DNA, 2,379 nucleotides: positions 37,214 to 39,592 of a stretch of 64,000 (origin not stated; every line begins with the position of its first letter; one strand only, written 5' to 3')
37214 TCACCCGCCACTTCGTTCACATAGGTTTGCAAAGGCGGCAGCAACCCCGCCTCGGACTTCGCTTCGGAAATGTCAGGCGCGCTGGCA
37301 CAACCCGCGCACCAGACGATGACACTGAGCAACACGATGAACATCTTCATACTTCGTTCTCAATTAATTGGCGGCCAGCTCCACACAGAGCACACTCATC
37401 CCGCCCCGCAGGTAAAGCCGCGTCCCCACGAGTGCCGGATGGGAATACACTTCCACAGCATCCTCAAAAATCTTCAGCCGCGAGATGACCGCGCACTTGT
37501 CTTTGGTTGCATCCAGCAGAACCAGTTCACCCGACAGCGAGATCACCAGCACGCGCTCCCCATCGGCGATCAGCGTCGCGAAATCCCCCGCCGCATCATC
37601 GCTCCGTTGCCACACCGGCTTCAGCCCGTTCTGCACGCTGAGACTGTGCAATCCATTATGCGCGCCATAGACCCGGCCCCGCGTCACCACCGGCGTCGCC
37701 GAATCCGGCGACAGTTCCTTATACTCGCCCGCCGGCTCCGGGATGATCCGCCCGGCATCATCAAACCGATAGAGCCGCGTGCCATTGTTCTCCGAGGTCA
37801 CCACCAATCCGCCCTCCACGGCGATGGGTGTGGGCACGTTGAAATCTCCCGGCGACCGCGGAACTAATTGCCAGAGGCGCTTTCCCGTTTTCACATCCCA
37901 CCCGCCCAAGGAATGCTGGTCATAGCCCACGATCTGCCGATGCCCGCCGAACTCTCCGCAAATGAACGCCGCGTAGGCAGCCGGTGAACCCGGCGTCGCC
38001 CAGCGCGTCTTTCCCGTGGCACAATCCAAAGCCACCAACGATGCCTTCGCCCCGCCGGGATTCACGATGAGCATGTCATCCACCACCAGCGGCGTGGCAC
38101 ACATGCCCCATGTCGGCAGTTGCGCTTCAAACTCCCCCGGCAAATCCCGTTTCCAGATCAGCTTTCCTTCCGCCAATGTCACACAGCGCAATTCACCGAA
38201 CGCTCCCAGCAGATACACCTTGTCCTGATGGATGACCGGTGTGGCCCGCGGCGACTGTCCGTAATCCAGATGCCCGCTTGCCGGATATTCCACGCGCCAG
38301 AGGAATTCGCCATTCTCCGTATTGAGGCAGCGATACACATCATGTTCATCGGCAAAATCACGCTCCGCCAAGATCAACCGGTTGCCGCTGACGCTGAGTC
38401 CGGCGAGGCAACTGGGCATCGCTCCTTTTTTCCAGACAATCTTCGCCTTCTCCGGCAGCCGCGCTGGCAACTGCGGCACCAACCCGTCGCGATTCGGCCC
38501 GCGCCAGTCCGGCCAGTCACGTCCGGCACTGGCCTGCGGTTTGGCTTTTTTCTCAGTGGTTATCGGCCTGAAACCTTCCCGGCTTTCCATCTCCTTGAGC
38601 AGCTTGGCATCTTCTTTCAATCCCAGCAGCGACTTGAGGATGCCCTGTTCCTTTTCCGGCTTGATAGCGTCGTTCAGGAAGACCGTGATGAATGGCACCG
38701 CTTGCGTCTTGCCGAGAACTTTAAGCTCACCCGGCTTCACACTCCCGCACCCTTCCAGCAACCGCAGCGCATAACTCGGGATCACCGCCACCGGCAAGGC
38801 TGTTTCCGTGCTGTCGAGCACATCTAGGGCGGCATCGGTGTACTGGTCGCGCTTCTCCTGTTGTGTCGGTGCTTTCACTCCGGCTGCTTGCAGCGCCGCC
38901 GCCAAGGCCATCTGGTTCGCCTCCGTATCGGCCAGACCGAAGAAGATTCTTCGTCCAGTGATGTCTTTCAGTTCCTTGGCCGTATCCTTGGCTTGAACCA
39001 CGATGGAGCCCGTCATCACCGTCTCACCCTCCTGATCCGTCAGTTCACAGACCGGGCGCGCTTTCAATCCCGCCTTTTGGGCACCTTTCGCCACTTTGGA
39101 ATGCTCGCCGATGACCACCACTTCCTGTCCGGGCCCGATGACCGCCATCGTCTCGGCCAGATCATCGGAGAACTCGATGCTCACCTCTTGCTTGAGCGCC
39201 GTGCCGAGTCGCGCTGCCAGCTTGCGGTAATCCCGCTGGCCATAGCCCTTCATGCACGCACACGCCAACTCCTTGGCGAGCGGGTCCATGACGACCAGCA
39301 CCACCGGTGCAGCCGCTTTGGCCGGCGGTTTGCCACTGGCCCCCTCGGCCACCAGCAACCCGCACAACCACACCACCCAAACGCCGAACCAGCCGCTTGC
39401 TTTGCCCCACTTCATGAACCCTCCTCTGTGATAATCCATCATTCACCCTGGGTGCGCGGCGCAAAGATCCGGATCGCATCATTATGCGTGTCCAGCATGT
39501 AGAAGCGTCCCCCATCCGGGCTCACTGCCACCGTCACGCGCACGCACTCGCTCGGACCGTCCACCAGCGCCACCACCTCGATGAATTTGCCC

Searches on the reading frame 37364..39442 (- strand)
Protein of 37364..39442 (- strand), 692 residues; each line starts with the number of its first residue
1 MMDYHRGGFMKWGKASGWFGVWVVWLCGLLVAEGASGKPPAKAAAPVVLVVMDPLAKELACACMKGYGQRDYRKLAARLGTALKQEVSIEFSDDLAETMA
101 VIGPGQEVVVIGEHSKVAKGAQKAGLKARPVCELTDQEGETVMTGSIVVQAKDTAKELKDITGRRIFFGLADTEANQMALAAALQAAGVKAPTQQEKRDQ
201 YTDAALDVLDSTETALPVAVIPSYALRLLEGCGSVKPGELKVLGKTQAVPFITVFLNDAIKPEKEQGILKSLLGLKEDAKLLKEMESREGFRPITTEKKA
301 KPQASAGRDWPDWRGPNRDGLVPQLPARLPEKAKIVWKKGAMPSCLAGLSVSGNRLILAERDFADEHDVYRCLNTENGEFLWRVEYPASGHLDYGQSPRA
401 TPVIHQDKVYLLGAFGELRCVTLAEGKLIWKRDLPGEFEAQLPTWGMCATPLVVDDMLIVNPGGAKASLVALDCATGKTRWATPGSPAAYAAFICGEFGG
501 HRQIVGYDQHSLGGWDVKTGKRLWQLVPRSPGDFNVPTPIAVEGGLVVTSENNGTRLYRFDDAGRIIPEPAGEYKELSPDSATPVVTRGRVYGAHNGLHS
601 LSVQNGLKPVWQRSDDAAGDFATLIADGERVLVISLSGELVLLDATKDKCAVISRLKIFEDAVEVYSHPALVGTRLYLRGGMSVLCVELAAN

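Call 62: search_protein_families(library=pfam, proteins=[window:37364-39442:-], max_evalue=0.00001)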
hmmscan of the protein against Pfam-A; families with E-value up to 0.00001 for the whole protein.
window:37364-39442:- (692 aa): 4 families
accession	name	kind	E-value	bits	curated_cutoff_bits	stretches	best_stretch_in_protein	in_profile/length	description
PF13360.13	PQQ_2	-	6.5e-22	78.8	27.6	1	368-560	4-184/233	Outer membrane protein assembly factor BamB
PF12974.12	Phosphonate-bd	-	1.9e-18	67.1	27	1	70-296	14-239/242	ABC transporter, phosphonate, periplasmic substrate-binding protein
PF01011.28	PQQ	-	9e-07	28.4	26.7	0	448-483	50-83/595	Glucose/ethanol/alcohol dehydrogenase, beta-propeller domain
PF13570.13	Beta-prop_ACSF4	-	6e-06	26.3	133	0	372-677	33-316/329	Beta-alanine-activating enzyme, beta-propeller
